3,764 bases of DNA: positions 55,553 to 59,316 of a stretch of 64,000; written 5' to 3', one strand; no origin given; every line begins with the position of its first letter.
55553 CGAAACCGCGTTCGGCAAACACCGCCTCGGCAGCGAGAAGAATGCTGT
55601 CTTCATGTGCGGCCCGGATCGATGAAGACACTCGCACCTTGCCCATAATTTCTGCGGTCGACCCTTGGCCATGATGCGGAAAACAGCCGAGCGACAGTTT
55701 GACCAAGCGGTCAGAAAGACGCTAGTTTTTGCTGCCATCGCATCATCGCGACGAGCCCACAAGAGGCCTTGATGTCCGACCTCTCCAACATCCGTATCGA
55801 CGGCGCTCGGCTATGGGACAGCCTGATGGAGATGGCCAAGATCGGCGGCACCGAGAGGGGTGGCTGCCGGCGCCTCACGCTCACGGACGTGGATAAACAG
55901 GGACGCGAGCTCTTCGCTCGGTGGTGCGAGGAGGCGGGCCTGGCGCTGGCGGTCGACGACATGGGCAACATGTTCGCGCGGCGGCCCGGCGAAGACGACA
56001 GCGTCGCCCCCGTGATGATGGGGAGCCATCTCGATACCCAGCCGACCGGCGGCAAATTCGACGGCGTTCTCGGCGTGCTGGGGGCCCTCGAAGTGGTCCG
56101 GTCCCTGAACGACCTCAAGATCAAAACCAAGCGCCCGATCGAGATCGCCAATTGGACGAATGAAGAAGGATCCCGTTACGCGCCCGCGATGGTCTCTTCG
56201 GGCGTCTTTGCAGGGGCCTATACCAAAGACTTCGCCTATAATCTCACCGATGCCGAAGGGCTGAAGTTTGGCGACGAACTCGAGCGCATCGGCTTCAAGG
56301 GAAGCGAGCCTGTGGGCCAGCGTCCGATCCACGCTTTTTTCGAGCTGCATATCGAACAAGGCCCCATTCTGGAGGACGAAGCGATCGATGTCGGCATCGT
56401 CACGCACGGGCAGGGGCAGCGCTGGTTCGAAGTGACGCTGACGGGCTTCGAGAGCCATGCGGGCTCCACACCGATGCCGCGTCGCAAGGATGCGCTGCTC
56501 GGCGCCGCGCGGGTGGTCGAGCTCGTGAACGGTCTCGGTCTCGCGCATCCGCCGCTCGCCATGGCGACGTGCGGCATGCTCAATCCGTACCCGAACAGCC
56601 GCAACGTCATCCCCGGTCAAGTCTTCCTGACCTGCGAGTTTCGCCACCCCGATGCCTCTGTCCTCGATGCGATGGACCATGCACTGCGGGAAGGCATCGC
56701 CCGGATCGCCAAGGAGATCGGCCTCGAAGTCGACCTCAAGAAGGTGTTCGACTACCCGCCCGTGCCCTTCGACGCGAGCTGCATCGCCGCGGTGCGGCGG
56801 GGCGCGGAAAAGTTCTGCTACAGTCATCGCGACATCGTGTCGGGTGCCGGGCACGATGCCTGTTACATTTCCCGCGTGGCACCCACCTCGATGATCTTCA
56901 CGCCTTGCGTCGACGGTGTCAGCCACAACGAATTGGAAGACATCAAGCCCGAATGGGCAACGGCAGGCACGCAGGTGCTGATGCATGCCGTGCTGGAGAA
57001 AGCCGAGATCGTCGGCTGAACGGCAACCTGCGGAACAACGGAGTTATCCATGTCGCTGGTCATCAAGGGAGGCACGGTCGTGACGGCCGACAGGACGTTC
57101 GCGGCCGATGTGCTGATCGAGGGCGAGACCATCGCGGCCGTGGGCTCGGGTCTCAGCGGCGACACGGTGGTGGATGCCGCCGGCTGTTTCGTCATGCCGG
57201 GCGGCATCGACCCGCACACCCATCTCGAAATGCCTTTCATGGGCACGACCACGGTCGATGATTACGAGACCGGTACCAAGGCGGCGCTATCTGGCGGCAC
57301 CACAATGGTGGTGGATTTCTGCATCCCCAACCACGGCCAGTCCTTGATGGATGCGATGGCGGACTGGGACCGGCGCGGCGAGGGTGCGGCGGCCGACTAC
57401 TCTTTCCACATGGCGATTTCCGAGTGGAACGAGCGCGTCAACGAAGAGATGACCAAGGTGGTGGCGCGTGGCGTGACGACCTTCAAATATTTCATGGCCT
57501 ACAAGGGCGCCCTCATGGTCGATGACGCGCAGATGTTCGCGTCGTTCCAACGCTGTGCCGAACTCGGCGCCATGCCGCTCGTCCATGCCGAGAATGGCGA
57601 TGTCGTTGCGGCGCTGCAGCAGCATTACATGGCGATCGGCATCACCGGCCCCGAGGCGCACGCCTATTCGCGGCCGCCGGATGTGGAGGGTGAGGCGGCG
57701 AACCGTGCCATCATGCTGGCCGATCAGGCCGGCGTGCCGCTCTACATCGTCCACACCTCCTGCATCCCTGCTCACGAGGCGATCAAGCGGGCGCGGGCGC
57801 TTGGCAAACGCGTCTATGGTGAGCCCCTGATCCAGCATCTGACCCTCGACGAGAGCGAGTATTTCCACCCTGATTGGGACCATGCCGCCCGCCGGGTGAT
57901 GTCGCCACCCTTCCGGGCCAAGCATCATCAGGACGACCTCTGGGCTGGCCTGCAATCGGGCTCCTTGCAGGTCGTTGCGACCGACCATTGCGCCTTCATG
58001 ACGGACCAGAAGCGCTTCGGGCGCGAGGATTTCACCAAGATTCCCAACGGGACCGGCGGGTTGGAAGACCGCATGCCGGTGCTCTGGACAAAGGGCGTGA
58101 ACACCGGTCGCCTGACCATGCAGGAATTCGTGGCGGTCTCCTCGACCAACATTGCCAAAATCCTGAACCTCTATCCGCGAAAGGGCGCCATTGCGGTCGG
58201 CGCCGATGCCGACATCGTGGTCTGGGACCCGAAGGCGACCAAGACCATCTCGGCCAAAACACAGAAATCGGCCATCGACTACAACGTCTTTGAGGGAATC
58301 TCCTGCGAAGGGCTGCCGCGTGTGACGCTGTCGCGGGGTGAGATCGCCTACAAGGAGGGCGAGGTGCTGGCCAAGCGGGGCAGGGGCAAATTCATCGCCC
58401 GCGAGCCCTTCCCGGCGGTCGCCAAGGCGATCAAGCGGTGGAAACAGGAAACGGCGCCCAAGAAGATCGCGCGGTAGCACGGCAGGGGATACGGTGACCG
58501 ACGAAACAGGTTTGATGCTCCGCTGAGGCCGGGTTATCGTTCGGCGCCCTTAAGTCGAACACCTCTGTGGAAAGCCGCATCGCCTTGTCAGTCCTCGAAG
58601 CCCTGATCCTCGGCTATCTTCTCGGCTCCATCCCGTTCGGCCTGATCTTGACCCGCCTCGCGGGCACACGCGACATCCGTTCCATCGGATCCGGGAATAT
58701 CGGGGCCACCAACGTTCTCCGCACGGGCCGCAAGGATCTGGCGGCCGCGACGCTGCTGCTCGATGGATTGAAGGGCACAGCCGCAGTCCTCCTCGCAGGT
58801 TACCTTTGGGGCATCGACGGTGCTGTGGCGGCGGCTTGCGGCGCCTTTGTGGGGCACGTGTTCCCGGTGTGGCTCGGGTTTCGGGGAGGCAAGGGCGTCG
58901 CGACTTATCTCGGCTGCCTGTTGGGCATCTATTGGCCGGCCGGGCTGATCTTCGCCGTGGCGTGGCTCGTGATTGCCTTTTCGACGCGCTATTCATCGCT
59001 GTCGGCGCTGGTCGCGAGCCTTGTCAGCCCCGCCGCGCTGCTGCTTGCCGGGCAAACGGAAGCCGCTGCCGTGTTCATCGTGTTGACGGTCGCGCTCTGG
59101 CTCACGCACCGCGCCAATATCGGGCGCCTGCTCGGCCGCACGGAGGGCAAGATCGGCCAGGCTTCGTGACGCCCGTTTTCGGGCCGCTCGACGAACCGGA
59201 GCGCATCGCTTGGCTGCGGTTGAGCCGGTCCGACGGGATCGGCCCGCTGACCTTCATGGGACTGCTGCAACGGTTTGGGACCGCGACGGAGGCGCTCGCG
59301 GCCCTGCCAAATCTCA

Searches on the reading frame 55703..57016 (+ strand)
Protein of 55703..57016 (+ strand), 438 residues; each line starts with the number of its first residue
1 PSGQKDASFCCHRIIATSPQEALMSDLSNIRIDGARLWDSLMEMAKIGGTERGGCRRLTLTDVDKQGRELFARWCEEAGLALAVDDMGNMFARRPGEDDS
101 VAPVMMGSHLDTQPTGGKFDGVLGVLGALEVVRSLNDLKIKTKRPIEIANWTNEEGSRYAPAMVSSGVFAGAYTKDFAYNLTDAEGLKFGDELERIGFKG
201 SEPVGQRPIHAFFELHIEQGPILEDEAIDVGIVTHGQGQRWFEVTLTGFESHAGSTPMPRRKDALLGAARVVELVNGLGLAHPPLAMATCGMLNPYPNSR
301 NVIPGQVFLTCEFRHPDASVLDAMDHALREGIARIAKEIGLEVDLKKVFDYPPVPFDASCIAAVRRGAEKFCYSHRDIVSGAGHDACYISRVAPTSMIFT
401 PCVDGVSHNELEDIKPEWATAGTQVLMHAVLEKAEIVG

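Call 57: search_protein_families(library=pfam, proteins=[window:55703-57016:+], max_evalue=0.00001)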
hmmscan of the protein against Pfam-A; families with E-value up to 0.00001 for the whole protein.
window:55703-57016:+ (438 aa): 1 family
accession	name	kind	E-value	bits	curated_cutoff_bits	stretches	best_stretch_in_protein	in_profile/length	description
PF01546.33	Peptidase_M20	-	6.6e-29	101.7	24.6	1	106-431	2-205/206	Peptidase family M20/M25/M40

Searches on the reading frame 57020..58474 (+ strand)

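Call 57: search_protein_families(library=pfam, proteins=[window:57020-58474:+], max_evalue=0.00001)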
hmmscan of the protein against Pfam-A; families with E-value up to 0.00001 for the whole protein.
window:57020-58474:+ (485 aa): 2 families
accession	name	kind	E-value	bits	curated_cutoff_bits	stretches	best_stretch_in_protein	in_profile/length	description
PF01979.26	Amidohydro_1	-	7.9e-28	98.1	25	1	57-441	1-343/345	Amidohydrolase family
PF07969.17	Amidohydro_3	-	1.2e-15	58.4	29.7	1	85-442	190-470/472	Amidohydrolase family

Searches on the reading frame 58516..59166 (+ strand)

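Call 57: search_protein_families(library=pfam, proteins=[window:58516-59166:+], max_evalue=0.00001)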
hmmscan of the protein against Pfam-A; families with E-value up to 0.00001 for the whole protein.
window:58516-59166:+ (217 aa): 1 family
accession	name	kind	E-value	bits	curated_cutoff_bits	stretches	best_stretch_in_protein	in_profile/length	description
PF02660.20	G3P_acyltransf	-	3.1e-51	174.2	24.1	1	32-205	1-164/164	Glycerol-3-phosphate acyltransferase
